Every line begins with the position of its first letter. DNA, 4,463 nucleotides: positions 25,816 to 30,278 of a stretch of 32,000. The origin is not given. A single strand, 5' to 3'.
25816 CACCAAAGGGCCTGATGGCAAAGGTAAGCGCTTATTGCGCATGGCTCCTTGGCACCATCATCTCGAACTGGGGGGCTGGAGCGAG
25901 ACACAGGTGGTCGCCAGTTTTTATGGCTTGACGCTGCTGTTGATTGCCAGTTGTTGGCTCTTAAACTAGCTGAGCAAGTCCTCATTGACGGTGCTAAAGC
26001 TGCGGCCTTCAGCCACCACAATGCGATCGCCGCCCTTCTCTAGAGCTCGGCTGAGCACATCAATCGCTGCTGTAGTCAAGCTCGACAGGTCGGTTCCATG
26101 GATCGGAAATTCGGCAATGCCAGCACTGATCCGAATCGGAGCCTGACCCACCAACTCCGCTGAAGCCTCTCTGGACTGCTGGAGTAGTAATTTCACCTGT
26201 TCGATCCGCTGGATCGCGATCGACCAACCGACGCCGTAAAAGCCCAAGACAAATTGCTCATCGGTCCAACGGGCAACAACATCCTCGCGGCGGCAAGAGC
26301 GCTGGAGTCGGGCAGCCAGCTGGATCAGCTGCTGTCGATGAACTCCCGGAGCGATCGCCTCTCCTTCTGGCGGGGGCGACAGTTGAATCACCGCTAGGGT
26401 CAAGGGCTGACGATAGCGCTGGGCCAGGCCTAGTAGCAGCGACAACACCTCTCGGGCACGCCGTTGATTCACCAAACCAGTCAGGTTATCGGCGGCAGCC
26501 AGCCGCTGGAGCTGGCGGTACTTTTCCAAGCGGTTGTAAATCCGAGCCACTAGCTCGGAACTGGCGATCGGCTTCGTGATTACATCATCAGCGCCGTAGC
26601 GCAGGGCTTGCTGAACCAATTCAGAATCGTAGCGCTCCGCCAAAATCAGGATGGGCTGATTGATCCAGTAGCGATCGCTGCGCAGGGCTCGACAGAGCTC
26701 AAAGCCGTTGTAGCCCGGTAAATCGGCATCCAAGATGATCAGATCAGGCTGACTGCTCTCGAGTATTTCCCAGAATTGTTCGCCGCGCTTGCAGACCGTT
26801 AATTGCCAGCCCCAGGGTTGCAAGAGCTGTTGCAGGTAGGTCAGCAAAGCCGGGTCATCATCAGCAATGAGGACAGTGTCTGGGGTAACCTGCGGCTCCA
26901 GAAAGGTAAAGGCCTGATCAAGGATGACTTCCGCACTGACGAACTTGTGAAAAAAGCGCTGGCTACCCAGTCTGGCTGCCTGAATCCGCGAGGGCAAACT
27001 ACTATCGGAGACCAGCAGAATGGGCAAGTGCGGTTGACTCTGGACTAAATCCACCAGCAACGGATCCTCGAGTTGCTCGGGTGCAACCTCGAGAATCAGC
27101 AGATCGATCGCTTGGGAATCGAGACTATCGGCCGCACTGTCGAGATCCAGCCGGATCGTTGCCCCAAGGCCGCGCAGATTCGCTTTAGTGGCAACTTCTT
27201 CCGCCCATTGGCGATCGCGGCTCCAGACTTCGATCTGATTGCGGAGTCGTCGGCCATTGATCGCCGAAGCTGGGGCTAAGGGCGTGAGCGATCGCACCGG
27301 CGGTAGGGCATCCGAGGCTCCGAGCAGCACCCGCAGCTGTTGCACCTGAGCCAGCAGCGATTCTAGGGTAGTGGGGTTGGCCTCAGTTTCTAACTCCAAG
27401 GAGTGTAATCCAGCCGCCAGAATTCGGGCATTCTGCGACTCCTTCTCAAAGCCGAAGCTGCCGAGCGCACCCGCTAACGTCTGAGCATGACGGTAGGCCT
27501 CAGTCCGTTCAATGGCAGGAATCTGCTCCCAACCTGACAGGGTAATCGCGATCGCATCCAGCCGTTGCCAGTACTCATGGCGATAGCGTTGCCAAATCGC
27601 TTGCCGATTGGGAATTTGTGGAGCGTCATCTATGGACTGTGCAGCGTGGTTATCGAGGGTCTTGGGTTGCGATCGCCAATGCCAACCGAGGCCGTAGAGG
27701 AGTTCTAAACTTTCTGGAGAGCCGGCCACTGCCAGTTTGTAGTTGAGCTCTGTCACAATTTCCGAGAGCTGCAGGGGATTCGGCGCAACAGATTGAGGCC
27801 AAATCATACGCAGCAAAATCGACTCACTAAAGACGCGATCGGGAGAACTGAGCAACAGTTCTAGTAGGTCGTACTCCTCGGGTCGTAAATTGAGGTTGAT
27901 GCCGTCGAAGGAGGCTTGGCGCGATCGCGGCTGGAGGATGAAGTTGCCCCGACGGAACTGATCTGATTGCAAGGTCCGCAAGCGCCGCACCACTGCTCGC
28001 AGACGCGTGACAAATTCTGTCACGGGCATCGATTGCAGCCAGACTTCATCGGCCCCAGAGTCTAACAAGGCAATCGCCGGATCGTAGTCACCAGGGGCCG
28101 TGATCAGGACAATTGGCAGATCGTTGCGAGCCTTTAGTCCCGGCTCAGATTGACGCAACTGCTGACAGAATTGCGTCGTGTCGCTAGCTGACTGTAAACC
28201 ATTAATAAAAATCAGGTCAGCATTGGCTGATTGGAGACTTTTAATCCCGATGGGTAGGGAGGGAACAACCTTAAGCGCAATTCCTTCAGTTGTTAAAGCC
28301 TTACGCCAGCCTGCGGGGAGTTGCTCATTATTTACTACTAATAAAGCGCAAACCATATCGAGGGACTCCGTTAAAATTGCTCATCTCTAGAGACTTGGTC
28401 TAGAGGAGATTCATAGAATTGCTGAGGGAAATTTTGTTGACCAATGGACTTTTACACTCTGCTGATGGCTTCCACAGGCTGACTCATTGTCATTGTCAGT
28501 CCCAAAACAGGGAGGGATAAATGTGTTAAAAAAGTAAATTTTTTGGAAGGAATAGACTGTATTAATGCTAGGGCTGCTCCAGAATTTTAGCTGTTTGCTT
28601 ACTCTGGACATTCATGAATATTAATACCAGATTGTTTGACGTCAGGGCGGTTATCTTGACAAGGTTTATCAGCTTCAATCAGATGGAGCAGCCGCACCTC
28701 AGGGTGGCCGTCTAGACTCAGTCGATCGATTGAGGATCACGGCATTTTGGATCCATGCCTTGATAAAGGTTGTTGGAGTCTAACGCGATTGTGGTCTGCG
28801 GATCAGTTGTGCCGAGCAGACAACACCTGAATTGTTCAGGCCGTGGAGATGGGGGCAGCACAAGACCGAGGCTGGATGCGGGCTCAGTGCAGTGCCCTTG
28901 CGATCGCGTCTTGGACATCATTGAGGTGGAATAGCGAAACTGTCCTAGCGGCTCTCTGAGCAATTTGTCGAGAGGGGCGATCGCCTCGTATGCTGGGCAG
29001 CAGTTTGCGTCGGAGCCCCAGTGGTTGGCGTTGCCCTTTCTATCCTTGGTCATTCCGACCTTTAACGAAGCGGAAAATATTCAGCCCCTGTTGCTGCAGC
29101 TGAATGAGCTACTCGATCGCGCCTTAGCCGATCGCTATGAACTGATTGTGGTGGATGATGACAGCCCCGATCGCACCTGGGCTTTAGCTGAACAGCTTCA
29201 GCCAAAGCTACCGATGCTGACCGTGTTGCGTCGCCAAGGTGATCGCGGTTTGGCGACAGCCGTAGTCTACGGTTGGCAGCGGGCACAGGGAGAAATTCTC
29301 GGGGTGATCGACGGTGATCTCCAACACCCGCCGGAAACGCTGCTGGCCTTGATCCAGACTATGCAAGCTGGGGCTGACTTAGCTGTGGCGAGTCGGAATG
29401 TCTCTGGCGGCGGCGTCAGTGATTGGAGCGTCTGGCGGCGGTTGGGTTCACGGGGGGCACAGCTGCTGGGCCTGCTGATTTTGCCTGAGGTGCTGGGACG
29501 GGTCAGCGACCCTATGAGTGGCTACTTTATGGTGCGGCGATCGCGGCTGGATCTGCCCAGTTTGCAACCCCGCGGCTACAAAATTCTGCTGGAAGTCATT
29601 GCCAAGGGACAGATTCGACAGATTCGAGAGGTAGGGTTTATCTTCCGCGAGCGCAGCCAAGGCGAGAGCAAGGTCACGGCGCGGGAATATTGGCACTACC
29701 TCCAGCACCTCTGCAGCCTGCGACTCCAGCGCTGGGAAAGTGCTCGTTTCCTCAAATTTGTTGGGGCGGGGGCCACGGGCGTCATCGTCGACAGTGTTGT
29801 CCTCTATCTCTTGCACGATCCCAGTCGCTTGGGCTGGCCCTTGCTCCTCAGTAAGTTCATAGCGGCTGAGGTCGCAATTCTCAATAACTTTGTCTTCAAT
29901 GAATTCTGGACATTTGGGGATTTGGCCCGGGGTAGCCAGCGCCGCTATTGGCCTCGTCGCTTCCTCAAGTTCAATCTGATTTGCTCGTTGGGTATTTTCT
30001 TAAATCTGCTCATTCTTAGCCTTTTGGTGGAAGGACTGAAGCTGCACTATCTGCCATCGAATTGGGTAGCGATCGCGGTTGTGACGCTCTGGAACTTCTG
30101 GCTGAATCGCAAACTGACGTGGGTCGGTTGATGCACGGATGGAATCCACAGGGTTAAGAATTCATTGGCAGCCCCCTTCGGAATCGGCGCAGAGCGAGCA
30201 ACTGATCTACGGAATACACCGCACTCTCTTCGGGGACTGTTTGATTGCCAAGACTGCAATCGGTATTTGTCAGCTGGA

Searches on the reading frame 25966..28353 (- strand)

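Call 94: search_protein_families(library=pfam, proteins=[window:25966-28353:-], max_evalue=0.001)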
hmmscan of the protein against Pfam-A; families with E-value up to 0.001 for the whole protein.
window:25966-28353:- (795 aa): 4 families
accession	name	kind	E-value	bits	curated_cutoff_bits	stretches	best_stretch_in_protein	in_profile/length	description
PF00072.30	Response_reg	-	1.3e-36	125.6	30.2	2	494-605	1-110/111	Response regulator receiver domain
PF00990.26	GGDEF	-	1.7e-13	51.1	23.8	1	674-776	57-160/161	Diguanylate cyclase, GGDEF domain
PF00486.34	Trans_reg_C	-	1.7e-07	31.7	26.2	1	154-224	4-75/77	Transcriptional regulatory protein, C terminal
PF21695.3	GlnR_1st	-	1.2e-05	25.6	27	0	528-605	34-107/111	Transcription regulator GlnR, N-terminal domain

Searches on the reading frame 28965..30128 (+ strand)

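Call 94: search_protein_families(library=pfam, proteins=[window:28965-30128:+], max_evalue=0.001)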
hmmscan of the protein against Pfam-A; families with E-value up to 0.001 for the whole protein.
window:28965-30128:+ (388 aa): 3 families
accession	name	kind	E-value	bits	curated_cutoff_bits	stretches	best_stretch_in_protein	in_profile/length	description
PF00535.33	Glycos_transf_2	-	1.1e-30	107.2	23.3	1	27-191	1-160/168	Glycosyl transferase family 2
PF04138.20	GtrA_DPMS_TM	-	4.3e-26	91.9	26.1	1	264-386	1-117/117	GtrA/DPMS, transmembrane domain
PF13641.12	Glyco_tranf_2_3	-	3.4e-06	27.7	27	1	26-143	3-122/230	Glycosyltransferase like family 2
